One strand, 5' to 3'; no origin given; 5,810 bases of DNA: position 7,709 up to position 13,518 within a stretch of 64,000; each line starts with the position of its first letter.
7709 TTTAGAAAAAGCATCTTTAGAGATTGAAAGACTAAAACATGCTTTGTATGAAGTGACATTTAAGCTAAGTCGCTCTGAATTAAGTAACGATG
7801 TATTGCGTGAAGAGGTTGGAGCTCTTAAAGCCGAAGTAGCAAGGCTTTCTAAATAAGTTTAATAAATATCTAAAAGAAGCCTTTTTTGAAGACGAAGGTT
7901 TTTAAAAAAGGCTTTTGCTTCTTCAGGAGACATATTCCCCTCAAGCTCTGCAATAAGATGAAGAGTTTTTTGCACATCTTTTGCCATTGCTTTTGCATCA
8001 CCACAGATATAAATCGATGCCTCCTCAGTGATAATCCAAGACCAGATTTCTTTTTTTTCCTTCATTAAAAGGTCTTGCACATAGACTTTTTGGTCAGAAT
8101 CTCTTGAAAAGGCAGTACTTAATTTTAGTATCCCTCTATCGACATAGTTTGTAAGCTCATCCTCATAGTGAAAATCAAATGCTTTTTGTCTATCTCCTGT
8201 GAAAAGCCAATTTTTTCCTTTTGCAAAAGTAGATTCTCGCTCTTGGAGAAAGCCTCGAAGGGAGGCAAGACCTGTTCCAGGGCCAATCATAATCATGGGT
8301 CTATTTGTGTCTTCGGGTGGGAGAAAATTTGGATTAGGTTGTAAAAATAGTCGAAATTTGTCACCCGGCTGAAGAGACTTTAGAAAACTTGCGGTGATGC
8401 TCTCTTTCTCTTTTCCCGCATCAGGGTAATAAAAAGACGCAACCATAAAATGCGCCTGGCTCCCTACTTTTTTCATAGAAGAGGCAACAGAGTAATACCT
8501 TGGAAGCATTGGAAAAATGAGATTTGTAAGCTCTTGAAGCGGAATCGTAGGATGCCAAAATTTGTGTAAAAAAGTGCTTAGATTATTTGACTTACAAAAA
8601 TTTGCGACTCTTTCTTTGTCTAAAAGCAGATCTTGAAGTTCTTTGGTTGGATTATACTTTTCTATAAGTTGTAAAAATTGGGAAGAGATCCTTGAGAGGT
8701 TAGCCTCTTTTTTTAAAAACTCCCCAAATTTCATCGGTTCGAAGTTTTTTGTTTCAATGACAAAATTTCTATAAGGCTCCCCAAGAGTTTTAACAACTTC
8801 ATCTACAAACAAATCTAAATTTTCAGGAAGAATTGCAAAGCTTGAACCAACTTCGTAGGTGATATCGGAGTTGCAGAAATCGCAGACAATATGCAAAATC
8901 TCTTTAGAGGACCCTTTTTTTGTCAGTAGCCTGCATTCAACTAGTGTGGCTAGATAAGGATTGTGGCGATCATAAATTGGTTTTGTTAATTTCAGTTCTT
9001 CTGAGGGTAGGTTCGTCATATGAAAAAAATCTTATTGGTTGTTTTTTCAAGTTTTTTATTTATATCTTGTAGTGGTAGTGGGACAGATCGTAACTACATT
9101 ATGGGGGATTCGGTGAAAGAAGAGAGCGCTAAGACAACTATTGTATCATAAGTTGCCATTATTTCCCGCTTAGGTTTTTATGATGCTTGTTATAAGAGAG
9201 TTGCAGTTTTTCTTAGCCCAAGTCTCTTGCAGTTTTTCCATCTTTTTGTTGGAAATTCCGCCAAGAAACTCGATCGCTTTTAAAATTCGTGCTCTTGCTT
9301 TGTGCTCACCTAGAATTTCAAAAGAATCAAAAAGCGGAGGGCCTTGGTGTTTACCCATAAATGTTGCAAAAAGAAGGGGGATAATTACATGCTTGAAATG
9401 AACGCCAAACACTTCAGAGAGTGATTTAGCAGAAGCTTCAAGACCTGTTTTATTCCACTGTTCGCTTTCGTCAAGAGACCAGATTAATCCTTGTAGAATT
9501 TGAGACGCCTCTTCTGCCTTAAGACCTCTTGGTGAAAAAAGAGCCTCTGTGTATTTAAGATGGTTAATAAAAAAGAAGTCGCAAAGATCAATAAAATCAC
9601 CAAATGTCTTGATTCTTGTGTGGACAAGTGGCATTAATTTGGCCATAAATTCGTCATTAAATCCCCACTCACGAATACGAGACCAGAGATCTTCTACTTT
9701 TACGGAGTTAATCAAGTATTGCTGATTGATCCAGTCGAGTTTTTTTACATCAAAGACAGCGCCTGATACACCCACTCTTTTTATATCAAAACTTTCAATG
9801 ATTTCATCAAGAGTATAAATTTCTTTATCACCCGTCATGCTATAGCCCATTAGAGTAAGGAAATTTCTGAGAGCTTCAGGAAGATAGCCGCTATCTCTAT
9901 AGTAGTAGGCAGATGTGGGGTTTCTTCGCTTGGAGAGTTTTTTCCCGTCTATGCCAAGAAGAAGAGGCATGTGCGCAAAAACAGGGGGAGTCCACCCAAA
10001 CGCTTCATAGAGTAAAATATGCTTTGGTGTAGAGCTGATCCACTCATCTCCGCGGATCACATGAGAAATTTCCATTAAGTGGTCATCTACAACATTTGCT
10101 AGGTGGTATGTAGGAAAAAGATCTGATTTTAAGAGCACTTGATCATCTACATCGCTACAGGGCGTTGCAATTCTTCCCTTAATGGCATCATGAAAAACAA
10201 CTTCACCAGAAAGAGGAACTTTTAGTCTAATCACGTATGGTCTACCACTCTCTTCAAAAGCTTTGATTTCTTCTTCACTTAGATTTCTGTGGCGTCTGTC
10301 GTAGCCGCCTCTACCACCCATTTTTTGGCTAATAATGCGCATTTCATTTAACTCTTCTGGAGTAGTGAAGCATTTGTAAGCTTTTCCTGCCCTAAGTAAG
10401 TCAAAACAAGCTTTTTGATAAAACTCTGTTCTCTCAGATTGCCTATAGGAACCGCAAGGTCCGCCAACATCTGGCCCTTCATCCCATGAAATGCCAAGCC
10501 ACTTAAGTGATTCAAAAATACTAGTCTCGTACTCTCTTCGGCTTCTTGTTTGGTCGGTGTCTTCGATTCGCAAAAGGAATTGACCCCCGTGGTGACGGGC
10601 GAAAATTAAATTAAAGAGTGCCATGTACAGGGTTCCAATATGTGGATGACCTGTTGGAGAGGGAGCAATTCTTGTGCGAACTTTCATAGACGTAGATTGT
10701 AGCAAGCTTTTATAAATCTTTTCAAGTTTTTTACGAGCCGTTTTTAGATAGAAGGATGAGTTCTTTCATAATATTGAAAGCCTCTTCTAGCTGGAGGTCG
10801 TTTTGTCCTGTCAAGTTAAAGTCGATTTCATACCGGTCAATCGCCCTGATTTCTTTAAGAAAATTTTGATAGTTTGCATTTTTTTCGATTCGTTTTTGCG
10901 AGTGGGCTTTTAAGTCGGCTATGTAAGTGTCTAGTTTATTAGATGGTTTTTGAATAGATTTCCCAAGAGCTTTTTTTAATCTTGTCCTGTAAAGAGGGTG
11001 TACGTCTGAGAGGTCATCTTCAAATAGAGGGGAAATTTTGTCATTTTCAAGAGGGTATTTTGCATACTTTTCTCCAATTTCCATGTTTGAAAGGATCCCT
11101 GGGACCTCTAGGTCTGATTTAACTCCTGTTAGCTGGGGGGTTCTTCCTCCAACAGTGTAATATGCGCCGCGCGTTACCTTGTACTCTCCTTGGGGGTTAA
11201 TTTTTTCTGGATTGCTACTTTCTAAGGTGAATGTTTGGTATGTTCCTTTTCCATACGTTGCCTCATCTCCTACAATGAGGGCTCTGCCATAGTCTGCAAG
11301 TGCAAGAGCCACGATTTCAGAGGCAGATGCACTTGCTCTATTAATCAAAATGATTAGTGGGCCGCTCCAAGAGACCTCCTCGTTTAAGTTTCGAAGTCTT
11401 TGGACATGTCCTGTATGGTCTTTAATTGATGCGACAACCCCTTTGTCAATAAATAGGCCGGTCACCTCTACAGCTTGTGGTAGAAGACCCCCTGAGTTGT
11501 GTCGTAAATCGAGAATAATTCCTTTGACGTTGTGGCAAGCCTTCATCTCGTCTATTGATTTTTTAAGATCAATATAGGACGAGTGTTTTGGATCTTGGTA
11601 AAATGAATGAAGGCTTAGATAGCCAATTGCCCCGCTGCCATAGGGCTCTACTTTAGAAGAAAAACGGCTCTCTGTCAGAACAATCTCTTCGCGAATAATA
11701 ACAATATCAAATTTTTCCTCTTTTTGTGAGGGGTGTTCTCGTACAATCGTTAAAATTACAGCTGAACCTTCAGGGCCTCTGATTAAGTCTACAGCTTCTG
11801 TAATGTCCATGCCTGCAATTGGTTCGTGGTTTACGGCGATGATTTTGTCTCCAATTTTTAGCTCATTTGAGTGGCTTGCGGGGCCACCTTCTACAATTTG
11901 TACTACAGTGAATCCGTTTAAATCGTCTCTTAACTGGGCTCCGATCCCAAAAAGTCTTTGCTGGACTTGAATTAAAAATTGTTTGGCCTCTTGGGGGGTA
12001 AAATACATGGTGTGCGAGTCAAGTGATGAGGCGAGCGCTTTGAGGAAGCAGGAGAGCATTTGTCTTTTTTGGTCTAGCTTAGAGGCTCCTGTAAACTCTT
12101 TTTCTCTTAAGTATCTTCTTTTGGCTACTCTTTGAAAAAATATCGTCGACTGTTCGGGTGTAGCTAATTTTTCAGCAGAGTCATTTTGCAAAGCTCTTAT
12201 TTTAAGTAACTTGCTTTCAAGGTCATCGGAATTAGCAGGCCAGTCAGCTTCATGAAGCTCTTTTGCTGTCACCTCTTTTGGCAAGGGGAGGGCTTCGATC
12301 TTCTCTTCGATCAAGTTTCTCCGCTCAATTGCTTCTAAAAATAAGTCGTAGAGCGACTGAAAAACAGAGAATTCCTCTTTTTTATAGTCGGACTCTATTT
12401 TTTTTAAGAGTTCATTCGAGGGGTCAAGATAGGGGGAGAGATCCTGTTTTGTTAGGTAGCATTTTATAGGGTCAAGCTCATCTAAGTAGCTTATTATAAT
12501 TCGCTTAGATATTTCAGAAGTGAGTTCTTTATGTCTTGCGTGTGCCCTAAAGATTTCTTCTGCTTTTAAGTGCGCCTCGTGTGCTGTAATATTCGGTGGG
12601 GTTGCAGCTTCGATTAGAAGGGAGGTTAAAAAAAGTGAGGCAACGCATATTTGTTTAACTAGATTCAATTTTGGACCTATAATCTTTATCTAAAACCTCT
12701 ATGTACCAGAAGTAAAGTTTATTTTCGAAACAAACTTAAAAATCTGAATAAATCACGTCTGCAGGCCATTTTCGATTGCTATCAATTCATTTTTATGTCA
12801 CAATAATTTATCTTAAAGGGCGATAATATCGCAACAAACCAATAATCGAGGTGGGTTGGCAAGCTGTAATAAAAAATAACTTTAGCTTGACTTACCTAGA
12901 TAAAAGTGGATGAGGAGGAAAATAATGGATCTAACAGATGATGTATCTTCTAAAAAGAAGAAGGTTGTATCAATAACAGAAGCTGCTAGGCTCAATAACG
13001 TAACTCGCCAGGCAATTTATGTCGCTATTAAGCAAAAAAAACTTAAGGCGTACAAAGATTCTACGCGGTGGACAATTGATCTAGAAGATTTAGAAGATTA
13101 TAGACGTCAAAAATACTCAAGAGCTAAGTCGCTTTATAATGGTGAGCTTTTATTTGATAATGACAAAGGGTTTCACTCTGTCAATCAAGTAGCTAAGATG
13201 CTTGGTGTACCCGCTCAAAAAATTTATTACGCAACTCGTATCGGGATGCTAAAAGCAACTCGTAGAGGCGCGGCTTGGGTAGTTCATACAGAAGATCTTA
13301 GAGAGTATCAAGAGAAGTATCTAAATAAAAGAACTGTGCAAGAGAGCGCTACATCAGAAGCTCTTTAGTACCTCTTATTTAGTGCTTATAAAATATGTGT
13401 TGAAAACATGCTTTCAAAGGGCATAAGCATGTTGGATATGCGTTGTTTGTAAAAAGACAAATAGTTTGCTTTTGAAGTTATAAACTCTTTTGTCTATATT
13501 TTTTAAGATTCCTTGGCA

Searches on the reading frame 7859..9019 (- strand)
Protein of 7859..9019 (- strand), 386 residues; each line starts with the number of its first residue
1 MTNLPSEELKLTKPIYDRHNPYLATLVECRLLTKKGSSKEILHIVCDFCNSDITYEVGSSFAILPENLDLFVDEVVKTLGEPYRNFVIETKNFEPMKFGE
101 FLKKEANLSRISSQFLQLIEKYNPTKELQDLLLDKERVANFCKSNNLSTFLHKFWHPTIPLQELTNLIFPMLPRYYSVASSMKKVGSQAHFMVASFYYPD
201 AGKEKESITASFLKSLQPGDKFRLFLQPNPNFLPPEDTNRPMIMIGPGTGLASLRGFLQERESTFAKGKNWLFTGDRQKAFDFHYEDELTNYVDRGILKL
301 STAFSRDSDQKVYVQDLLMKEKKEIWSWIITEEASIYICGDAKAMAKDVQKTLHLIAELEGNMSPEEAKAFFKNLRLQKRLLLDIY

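Call 79: search_protein_families(library=pfam, proteins=[window:7859-9019:-], max_evalue=0.00001)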
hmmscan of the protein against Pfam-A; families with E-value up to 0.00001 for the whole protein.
window:7859-9019:- (386 aa): 2 families
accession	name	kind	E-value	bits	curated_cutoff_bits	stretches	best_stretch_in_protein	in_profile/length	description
PF00667.26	FAD_binding_1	-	2.6e-20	73.4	32.3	1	17-203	4-213/222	FAD binding domain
PF00175.26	NAD_binding_1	-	1.4e-12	48.7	22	1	244-351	1-109/109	Oxidoreductase NAD-binding domain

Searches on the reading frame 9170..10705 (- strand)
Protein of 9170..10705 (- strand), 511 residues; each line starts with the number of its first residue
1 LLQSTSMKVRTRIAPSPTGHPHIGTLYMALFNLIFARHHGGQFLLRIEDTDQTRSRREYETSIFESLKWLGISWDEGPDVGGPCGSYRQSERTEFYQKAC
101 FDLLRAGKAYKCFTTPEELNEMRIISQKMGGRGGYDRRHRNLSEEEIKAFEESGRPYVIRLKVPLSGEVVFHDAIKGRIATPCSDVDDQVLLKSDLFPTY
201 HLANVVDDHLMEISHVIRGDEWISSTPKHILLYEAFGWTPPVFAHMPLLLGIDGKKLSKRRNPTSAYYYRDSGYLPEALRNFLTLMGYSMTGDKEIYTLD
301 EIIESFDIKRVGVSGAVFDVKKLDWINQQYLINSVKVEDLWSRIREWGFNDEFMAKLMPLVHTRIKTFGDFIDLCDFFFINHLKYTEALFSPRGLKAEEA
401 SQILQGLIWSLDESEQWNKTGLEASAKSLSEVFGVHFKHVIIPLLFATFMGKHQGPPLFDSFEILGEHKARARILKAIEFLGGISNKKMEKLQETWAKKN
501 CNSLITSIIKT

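Call 6: search_protein_families(library=pfam, proteins=[window:9170-10705:-], max_evalue=0.01)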
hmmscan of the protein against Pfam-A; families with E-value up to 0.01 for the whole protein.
window:9170-10705:- (511 aa): 2 families
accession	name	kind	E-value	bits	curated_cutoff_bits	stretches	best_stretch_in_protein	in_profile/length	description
PF00749.27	tRNA-synt_1c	-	1.9e-108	362.5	23.4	1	8-325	1-314/314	tRNA synthetases class I (E and Q), catalytic domain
PF19269.4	Anticodon_2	-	2.3e-26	93.3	23.6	1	343-478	5-141/141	Anticodon binding domain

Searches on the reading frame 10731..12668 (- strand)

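Call 6: search_protein_families(library=pfam, proteins=[window:10731-12668:-], max_evalue=0.01)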
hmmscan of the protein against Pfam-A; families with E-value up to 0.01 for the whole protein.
window:10731-12668:- (645 aa): 6 families
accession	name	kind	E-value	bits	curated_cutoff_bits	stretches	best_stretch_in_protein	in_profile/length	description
PF03572.23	Peptidase_S41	-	5.3e-39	133.9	24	1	348-522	2-165/165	Peptidase family S41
PF17804.6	TSP_NTD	-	1.5e-20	74.7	26.4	1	37-226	3-188/188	Tail specific protease N-terminal domain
PF17820.7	PDZ_6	-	1.5e-11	44.3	27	1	255-310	2-54/54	PDZ domain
PF00595.29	PDZ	-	7.1e-11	42.8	23.2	1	236-308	8-80/81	PDZ domain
PF13180.12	PDZ_2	-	1.9e-08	34.9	27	1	242-313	3-72/80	PDZ domain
PF11818.13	DUF3340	-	0.0031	18.1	28.6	0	574-610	26-62/155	C-terminal domain of tail specific protease (DUF3340)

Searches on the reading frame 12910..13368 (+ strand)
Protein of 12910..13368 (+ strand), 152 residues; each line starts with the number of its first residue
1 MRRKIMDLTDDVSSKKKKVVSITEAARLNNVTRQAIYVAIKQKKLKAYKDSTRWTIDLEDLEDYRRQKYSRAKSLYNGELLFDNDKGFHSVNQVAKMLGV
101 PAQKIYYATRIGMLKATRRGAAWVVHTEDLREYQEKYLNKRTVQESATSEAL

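Call 6: search_protein_families(library=pfam, proteins=[window:12910-13368:+], max_evalue=0.01)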
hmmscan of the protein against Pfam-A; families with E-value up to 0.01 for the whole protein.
window:12910-13368:+ (152 aa): 7 families
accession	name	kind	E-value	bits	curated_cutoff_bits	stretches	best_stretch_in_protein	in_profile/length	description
PF12728.13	HTH_17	-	3.8e-19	69.1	27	2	90-136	3-49/51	Helix-turn-helix domain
PF00376.29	MerR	-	1e-05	25.7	28.2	1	92-120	3-31/38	MerR family regulatory protein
PF13518.12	HTH_28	-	0.00028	21.3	25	0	18-42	12-35/52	Helix-turn-helix domain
PF21531.3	Rv2175c_wHTH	-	0.00032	21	27.1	0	83-125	10-52/57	DNA-binding protein Rv2175c, wHTH domain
PF22083.2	I-HmuI_NUMOD-like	-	0.00037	20.4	27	0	86-106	10-30/46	DNA endonuclease I-HmuI-like, NUMOD-like domain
PF01710.22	HTH_Tnp_IS630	-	0.0056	17.2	21.3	0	21-63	20-63/119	Transposase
PF13384.12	HTH_23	-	0.009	16.3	24.6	0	19-42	17-40/50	Homeodomain-like domain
